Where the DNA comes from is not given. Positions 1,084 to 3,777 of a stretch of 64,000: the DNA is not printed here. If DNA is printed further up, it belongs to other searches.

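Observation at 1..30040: Co-amplified array of convergent ZYG11-like and NHL-BTB genes with a ~9.8-kb higher-order repeat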

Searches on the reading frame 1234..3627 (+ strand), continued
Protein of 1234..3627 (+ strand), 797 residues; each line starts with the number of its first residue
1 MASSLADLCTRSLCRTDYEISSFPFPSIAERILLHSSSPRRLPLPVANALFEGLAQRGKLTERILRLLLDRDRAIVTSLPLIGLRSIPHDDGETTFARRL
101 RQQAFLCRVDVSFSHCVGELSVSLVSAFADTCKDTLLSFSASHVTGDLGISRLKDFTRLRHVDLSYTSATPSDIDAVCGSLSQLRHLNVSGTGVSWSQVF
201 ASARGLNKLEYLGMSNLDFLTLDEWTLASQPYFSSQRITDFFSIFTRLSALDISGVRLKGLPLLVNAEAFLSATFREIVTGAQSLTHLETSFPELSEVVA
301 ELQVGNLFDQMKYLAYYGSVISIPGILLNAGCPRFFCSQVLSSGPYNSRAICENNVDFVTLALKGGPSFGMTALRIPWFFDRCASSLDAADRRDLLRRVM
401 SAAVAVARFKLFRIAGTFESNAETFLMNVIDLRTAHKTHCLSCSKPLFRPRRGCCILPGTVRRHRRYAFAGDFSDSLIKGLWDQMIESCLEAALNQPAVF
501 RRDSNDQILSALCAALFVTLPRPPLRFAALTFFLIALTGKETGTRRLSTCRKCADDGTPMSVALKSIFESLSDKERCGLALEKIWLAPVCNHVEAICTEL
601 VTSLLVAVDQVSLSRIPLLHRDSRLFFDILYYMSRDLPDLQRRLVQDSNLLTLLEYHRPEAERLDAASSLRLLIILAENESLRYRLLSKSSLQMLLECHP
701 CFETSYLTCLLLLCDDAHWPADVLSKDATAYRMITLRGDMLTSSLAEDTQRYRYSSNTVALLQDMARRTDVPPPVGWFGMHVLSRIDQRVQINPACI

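Call 30: search_protein_representatives(alignment_id=A1)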
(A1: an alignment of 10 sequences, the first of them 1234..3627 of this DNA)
Query: 10 sequences, 799 profile positions. Proteins with E-value up to 0.001 (for the whole library): 67; up to 1e-10: 27; up to 1e-30: 12. The best 67 are listed.
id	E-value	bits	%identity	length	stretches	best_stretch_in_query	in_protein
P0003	0.0e+00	1610.4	-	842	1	1-799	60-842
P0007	0.0e+00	1117.6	-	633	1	125-799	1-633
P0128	2.3e-81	290.8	-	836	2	3-322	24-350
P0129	9.3e-71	255.8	-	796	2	1-312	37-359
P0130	2.1e-70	254.6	-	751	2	1-333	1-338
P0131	1.3e-57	212.3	-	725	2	22-288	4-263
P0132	3.0e-56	207.8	-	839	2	1-344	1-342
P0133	8.9e-51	189.7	-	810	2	4-312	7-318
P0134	1.5e-44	169.1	-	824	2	4-317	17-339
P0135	9.8e-39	149.9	-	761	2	50-323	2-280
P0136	9.0e-37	143.4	-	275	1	51-254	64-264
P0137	1.6e-32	129.3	-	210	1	4-193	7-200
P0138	2.2e-30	122.3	-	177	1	4-167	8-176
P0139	1.9e-29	119.1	-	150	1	37-185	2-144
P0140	6.2e-27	110.8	-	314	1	108-311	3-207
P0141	7.3e-24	100.7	-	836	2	4-316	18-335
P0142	7.7e-22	94.0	-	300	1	142-364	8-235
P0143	3.7e-20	88.4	-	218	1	25-242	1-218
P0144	4.9e-20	88.0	-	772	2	41-314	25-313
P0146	1.7e-13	66.4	-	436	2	190-341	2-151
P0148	5.6e-13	64.7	-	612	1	106-312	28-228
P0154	3.2e-09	52.3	-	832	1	22-315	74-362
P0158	1.1e-07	47.1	-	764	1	106-318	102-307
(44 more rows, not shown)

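Call 31: search_protein_families(library=pfam, proteins=[P0128, P0129, P0130, P0131, P0132, P0133, P0134, P0135, P0141, P0144], max_evalue=0.01)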
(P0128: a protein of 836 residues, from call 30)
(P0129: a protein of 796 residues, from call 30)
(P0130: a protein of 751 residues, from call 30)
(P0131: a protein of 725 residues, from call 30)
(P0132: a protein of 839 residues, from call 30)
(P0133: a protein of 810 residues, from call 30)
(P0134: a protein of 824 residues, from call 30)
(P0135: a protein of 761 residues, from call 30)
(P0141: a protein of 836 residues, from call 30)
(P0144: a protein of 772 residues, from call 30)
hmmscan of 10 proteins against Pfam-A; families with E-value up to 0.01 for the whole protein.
P0128 (836 aa): 1 family
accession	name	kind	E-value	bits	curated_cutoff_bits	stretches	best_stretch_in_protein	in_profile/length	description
PF22964.2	ZER1-like_2nd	-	0.0024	17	27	1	641-808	180-335/356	Protein zer-1 homolog-like, C-terminal domain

P0129 (796 aa): 1 family
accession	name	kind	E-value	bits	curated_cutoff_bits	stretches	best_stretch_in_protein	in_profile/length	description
PF25013.1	LRR_Zer-1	-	2e-05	25.2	27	0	184-229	47-99/137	Zer-1-like, Leucine-rich repeats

P0130 (751 aa): 0 families

P0131 (725 aa): 1 family
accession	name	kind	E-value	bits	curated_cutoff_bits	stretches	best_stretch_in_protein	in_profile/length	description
PF25013.1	LRR_Zer-1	-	7.1e-06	26.6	27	1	110-170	34-99/137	Zer-1-like, Leucine-rich repeats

P0132 (839 aa): 2 families
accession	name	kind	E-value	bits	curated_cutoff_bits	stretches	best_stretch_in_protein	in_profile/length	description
PF25013.1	LRR_Zer-1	-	7.8e-06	26.5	27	0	158-196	55-100/137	Zer-1-like, Leucine-rich repeats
PF12799.13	LRR_4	-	0.0032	18.1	27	0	158-195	2-40/44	Leucine Rich repeats (2 copies)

P0133 (810 aa): 1 family
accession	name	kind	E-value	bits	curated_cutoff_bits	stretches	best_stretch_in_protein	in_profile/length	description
PF25013.1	LRR_Zer-1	-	0.002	18.7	27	0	107-197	5-95/137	Zer-1-like, Leucine-rich repeats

P0134 (824 aa): 1 family
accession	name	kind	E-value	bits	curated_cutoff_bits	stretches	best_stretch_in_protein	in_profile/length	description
PF25013.1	LRR_Zer-1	-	0.00036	21.1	27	1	118-210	8-99/137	Zer-1-like, Leucine-rich repeats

P0135 (761 aa): 3 families
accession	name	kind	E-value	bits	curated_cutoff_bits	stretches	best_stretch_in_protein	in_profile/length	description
PF25013.1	LRR_Zer-1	-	2.1e-06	28.3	27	1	48-144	5-100/137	Zer-1-like, Leucine-rich repeats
PF12799.13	LRR_4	-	0.00044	20.9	27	0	106-141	2-38/44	Leucine Rich repeats (2 copies)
PF13855.12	LRR_8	-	0.0068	16.6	27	0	88-142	9-61/61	Leucine rich repeat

P0141 (836 aa): 3 families
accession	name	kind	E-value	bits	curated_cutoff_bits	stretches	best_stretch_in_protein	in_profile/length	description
PF22964.2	ZER1-like_2nd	-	4.1e-38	131.3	27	1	448-773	40-355/356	Protein zer-1 homolog-like, C-terminal domain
PF25013.1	LRR_Zer-1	-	4.8e-08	33.7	27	0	244-302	37-92/137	Zer-1-like, Leucine-rich repeats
PF12799.13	LRR_4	-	0.0002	21.9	27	0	171-206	2-34/44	Leucine Rich repeats (2 copies)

P0144 (772 aa): 5 families
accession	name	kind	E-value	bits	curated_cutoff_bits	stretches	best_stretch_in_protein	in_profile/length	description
PF22964.2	ZER1-like_2nd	-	2.3e-22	79.5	27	1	467-770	64-355/356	Protein zer-1 homolog-like, C-terminal domain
PF25013.1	LRR_Zer-1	-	0.00017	22.2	27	0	217-287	33-97/137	Zer-1-like, Leucine-rich repeats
PF23598.1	LRR_14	-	0.00019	20.7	40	1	122-291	22-182/353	Leucine-rich repeat region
PF12799.13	LRR_4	-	0.0012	19.5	27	0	124-158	3-37/44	Leucine Rich repeats (2 copies)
PF13516.12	LRR_6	-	0.0012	19.2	23.4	0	145-161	3-19/24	Leucine Rich repeat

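Call 32: list_cluster_members(proteins=[P0128, P0129, P0130, P0132, P0133, P0134, P0141, P0144, P0154, P0158])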
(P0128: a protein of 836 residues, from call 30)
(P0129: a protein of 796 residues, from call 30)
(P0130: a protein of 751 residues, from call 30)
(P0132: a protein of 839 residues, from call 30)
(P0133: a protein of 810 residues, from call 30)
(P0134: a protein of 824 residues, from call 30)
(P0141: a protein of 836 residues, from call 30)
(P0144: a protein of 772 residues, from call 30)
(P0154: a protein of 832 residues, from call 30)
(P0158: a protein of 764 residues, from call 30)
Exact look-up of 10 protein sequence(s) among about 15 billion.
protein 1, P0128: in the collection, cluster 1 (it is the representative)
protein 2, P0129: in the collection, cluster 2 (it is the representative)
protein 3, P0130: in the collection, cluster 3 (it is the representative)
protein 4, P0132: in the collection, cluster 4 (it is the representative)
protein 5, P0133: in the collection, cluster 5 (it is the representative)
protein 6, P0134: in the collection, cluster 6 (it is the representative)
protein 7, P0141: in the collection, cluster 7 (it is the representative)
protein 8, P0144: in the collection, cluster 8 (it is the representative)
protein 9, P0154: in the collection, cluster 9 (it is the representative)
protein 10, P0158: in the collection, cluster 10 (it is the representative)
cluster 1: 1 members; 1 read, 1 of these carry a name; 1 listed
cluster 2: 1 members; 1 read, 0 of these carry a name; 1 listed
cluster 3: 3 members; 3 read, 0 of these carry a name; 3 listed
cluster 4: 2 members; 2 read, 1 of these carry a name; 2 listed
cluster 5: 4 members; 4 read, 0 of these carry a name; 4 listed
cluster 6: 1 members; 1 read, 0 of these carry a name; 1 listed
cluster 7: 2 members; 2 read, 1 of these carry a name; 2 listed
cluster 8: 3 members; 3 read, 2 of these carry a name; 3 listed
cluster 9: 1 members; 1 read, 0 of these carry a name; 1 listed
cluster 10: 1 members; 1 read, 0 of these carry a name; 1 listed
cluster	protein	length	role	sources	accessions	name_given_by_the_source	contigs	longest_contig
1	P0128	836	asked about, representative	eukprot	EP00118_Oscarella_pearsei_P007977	m.40129 g.40129 ORF g.40129 m.40129 type:complete len:837 (+) ...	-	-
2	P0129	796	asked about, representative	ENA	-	-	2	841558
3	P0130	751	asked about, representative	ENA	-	-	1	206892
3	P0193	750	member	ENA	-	-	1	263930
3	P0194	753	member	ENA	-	-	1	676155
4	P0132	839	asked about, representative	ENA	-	-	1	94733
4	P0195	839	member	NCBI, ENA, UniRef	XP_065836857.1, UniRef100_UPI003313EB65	uncharacterized protein [Oscarella lobularis] | uncharacterized protein n=1 Tax=Oscarella lobularis TaxID=121494 RepID=UPI003313EB65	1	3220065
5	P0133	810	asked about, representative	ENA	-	-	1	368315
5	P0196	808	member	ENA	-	-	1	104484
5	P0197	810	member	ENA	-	-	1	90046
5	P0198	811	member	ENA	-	-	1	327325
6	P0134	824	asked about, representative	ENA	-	-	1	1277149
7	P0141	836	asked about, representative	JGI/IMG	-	hypothetical protein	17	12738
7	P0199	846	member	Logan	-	-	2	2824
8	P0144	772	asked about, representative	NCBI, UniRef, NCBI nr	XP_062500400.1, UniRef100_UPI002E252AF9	uncharacterized protein LOC134177637 [Corticium candelabrum] | uncharacterized protein LOC134177637 n=1 Tax=Corticium candelabrum TaxID=121492 ...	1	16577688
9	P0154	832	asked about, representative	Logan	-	-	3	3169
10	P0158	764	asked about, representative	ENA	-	-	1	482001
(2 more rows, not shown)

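Call 33: find_encoding_contigs(protein=P0003, flank=10000, max_places=4)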
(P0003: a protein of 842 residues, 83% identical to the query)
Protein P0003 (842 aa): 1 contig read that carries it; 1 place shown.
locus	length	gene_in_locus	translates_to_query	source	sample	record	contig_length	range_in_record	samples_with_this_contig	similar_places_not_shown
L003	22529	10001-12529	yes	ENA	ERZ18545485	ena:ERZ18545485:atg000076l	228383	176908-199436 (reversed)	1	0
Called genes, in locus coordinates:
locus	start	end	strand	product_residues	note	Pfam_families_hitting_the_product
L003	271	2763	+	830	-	-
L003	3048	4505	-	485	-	PF01436:NHL (faint), PF25021:TEN_NHL, PF00651:BTB, PF24570:BACK_BPM_SPOP (faint)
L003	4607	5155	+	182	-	-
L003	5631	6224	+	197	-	-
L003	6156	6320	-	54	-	-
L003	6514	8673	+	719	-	-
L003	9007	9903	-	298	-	PF00651:BTB, PF24570:BACK_BPM_SPOP (faint)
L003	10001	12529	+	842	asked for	-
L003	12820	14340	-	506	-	PF01436:NHL (faint), PF25021:TEN_NHL (faint), PF07707:BACK (faint), PF24684:Vgb_lyase (weak), PF00651:BTB, PF24570:BACK_BPM_SPOP (faint)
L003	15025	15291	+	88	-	-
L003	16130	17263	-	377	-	PF01436:NHL (faint), PF25021:TEN_NHL (faint), PF00651:BTB, PF24570:BACK_BPM_SPOP (faint)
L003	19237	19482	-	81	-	-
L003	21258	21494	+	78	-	-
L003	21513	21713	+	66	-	-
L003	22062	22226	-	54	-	-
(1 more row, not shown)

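Call 34: search_solved_structures(query=P0141, max_evalue=0.001, show_alignments=1)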
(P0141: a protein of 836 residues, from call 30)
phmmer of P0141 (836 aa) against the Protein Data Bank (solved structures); distinct sequences matched with E-value up to 0.001: 17.
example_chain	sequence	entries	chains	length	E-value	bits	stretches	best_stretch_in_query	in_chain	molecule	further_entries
7xyt_A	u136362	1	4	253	2.8e-23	85.2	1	535-778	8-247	Protein zer-1 homolog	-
7xys_A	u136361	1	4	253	2.8e-23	85.2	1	535-778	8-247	Protein zer-1 homolog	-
7ep3_A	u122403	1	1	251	2.8e-23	85.2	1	535-778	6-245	Protein zer-1 homolog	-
7ep4_B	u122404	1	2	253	2.8e-23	85.2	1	535-778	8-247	Protein zer-1 homolog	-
7xyu_B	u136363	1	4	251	2.8e-23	85.2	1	535-778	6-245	Protein zer-1 homolog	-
7ep5_A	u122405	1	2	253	2.8e-23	85.2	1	535-778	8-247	Protein zer-1 homolog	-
9uyb_A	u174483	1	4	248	3.5e-23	84.9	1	535-778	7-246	Protein zer-1 homolog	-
9bid_A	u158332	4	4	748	6.3e-21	77.4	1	512-752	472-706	Protein zyg-11 homolog B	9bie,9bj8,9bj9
7ep2_A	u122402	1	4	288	3.7e-18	68.3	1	513-749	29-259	Protein zyg-11 homolog B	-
9lk2_A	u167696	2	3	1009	5e-17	64.5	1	512-756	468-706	Protein zyg-11 homolog B,Green fluorescent protein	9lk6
7ep0_A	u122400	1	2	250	1.1e-16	63.4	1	526-749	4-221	Protein zyg-11 homolog B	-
7xv7_B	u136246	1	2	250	3.4e-16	61.8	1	533-749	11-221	Protein zyg-11 homolog B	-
7xyw_B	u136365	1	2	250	3.4e-16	61.7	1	533-749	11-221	Protein zyg-11 homolog B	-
7xyv_A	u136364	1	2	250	3.4e-16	61.7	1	533-749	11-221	Protein zyg-11 homolog B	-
7xyx_B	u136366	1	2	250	3.4e-16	61.7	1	533-749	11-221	Protein zyg-11 homolog B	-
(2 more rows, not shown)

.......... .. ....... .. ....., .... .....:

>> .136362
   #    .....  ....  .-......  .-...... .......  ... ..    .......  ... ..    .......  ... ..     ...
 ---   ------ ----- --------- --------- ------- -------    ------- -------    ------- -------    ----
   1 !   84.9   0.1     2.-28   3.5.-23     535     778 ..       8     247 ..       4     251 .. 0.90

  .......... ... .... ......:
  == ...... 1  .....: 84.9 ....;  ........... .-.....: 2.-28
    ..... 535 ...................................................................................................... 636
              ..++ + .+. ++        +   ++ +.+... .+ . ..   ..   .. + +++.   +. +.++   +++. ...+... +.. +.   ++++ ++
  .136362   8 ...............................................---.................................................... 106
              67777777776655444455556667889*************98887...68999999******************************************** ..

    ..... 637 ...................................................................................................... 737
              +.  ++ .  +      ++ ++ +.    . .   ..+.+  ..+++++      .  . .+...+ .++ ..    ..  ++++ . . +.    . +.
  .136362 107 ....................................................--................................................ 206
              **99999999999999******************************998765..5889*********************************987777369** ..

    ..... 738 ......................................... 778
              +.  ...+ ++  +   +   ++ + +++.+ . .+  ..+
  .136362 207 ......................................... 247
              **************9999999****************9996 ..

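Call 36: predict_structure(alignment_id=A1)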
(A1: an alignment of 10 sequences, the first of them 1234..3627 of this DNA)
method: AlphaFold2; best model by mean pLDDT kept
length: 797 residues; sequences in the alignment: 10
mean_pLDDT: 51.5   pTM: 0.40
mean pLDDT of the five models: 51.5, 50.6, 45.5, 45.2, 38.5
residues with pLDDT >= 90: 0; 70-90: 62; 50-70: 391; < 50: 344
segments of 3 or more residues with pLDDT < 50: 1-6, 15-22, 37-41, 69-121, 143-147, 204-209, 213-367, 411-420, 434-470, 541-545, 547-559, 658-662, 699-705, 715-719, 744-752, 788-797
pLDDT, mean of each block of 10 residues (from residue 1): 47 47 57 55 55 56 53 42 42 47 42 42 55 59 50 67 65 69 64 59 50 40 35 33 34 29 32 32 26 30 33 31 32 36 31 42 47 60 61 63 59 42 54 46 38 27 41 63 70 58 51 52 65 63 45 45 62 72 68 72 59 59 72 79 74 58 57 70 62 53 49 49 53 53 48 54 67 63 55 35
secondary structure, 60 per line:
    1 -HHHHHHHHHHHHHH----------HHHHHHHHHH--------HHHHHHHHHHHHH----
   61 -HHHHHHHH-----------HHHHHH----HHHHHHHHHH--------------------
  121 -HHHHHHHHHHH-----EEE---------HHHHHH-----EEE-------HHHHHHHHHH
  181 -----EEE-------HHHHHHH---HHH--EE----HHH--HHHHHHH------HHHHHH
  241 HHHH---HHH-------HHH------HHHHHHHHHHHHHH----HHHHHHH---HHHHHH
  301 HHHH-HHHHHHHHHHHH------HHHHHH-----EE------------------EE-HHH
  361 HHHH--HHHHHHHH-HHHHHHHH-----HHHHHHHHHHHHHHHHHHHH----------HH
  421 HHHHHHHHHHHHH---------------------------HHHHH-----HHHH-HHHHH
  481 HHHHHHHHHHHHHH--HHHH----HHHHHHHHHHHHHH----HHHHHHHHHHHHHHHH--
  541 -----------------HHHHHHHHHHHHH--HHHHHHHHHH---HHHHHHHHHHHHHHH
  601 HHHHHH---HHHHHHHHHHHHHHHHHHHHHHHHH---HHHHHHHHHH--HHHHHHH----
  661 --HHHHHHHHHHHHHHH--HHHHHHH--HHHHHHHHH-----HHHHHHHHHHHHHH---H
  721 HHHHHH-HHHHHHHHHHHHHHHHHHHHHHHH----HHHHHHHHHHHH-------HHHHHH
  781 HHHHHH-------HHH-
elements in order (helices of 4 or more, strands of 3 or more residues): H2-15 H26-35 H44-56 H62-69 H81-86 H91-100 H122-132 E138-140 H150-155 E161-163 H171-180 E186-188 H196-202 H222-228 H235-244 H267-280 H285-291 H295-304 H306-317 H324-329 H358-364 H367-374 H376-383 H389-408 H419-433 H461-465 H471-474 H476-494 H497-500 H505-518 H523-538 H558-570 H573-582 H586-606 H610-634 H638-647 H650-656 H663-677 H680-686 H689-697 H703-716 H720-726 H728-751 H756-767 H775-786

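Call 37: find_encoding_contigs(protein=P0001, flank=10000, max_places=4)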
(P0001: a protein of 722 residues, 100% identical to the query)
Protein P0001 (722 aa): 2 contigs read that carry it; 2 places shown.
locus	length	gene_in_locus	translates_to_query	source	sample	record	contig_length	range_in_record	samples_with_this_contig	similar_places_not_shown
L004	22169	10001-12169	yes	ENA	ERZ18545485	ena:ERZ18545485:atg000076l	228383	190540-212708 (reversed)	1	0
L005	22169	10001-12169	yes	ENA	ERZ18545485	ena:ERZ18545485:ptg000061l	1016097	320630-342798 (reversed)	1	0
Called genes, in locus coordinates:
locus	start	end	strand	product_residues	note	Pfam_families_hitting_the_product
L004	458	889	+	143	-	PF03074:GCS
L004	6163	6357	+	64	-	-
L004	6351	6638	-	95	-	-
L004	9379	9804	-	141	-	-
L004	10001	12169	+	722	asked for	-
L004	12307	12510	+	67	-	-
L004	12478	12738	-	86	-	PF07707:BACK (faint), PF24570:BACK_BPM_SPOP (faint)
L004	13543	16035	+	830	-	-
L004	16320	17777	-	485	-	PF01436:NHL (faint), PF25021:TEN_NHL, PF00651:BTB, PF24570:BACK_BPM_SPOP (faint)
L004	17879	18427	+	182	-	-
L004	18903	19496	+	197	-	-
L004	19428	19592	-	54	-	-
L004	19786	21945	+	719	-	-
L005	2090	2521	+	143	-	PF03074:GCS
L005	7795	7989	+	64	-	-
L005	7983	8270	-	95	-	-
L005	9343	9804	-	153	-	-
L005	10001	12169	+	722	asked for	-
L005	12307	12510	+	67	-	-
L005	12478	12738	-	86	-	PF07707:BACK (faint), PF24570:BACK_BPM_SPOP (faint)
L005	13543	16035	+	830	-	-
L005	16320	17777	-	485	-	PF01436:NHL (faint), PF25021:TEN_NHL, PF00651:BTB, PF24570:BACK_BPM_SPOP (faint)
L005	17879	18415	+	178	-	-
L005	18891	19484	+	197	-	-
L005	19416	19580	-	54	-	-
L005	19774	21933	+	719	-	-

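Call 42: find_encoding_contigs(protein=P0132, flank=10000, max_places=3)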
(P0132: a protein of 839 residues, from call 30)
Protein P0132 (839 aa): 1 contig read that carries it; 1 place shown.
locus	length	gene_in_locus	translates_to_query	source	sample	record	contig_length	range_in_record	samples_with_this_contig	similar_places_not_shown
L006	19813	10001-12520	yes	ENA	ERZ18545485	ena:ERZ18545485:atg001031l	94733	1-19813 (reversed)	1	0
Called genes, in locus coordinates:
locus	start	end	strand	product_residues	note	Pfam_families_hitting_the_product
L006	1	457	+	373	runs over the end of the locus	PF13358:DDE_3 (faint), PF03184:DDE_1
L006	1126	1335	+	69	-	-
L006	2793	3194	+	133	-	PF03351:DOMON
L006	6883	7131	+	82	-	-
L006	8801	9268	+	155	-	-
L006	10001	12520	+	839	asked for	PF25013:LRR_Zer-1 (faint)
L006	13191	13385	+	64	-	-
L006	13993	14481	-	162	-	-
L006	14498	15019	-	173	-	-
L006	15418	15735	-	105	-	-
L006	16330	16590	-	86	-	-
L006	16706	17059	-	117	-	-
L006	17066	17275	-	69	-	-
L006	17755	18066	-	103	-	-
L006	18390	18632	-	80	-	PF00619:CARD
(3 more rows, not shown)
